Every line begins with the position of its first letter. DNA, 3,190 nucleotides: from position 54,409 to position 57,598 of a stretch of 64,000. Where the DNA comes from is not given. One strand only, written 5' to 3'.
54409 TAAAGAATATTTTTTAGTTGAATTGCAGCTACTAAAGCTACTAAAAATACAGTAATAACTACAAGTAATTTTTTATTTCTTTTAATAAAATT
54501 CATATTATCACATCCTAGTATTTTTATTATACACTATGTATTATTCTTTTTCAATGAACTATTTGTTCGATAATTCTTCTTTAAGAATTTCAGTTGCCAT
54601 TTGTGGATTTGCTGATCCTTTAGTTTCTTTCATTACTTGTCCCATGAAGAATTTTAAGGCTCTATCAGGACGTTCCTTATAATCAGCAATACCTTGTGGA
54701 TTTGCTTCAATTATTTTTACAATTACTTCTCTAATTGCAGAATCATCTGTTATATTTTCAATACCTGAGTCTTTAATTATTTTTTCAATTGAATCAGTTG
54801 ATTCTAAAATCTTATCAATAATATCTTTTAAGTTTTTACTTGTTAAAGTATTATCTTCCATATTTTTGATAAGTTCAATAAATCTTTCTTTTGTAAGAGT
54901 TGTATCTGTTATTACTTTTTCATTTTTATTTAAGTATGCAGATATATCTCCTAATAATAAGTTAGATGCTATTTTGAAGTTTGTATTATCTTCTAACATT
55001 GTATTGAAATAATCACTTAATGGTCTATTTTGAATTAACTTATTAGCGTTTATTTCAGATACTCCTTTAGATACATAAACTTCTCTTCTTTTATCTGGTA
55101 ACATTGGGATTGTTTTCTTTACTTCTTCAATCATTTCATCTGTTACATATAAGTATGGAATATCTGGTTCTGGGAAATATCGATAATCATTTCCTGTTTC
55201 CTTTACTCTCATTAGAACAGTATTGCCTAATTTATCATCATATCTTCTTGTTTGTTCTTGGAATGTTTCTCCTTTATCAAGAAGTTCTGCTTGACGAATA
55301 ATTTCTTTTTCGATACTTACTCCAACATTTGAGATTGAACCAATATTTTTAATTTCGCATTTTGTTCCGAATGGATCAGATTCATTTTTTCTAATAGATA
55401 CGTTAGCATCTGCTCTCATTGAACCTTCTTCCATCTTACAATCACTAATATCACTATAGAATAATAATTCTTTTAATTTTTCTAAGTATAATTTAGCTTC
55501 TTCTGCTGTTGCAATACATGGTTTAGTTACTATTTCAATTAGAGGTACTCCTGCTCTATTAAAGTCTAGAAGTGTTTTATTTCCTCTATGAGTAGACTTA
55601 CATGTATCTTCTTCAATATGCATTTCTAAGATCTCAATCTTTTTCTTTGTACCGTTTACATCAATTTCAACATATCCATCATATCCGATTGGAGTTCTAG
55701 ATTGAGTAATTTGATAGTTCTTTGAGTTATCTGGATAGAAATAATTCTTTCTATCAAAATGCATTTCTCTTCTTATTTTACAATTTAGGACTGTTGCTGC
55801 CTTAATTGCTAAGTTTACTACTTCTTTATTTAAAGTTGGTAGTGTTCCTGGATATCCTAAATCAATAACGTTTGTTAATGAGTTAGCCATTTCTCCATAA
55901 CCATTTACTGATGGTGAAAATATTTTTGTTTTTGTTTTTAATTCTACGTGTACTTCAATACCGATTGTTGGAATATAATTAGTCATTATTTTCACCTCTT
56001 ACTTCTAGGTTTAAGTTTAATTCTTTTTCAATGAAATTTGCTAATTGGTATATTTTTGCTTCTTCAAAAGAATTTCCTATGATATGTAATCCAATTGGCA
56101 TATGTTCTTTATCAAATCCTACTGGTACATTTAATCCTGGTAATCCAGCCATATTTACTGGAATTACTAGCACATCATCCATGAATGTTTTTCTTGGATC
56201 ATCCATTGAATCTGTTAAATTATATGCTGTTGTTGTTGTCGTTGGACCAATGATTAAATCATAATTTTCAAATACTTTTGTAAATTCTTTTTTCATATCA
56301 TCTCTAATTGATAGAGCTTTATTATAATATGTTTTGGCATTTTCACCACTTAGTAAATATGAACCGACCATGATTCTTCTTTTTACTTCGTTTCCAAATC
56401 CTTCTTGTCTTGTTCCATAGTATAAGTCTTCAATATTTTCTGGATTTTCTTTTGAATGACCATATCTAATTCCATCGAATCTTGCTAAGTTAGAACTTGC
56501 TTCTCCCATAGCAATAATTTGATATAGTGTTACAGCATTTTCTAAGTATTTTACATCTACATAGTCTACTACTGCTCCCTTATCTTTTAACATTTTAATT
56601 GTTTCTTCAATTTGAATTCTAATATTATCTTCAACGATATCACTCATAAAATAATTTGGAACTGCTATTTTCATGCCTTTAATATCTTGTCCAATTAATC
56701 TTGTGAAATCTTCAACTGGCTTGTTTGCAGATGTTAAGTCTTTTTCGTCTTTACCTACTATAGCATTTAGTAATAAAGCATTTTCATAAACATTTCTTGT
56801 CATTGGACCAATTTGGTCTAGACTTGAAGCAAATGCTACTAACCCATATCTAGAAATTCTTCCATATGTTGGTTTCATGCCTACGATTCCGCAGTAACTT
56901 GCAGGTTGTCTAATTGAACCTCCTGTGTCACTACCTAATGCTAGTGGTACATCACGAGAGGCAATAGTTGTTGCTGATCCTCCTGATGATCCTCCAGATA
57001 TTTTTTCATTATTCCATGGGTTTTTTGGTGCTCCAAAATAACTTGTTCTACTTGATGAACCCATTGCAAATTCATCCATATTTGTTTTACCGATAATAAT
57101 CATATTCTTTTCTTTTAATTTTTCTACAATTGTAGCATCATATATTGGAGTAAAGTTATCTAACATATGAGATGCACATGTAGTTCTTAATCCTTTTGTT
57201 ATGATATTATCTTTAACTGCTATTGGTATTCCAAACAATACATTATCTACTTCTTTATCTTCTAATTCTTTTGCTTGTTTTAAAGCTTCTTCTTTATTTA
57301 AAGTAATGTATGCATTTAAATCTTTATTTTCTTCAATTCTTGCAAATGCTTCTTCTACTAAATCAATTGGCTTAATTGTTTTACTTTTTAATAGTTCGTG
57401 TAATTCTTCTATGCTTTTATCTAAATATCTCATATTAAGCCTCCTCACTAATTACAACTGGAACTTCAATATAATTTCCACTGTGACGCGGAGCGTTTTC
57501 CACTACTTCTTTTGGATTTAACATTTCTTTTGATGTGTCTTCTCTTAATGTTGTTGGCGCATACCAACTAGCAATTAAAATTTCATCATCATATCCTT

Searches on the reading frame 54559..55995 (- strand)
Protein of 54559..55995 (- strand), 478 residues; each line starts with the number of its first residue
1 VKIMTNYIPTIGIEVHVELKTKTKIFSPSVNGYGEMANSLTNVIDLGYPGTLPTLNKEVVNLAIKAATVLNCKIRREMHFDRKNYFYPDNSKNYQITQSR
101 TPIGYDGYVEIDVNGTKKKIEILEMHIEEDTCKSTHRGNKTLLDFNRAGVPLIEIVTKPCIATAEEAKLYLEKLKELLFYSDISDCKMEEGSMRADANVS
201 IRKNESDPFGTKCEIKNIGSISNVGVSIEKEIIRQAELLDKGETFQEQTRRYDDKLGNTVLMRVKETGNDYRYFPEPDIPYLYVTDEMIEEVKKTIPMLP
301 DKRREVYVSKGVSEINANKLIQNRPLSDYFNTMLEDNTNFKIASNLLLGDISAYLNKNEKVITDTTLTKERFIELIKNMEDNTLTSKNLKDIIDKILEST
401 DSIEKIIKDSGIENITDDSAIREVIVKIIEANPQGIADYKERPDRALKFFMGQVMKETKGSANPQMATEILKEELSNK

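Call 29: search_protein_families(library=pfam, proteins=[window:54559-55995:-], max_evalue=0.001)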
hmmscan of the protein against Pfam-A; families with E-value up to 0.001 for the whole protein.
window:54559-55995:- (478 aa): 2 families
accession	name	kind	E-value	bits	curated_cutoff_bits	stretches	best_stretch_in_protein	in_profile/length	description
PF02934.20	GatB_N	-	1.5e-109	365.9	23.4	1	10-290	2-277/277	GatB/GatE catalytic domain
PF02637.23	GatB_Yqey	-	6e-43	146.7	27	1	328-475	1-148/148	GatB domain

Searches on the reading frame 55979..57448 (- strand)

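Call 51: search_protein_families(library=pfam, proteins=[window:55979-57448:-], max_evalue=0.001)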
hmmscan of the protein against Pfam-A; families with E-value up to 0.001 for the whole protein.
window:55979-57448:- (489 aa): 1 family
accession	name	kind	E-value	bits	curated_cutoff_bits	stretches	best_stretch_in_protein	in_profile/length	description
PF01425.27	Amidase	-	9.6e-143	476.9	27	1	29-465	1-443/445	Amidase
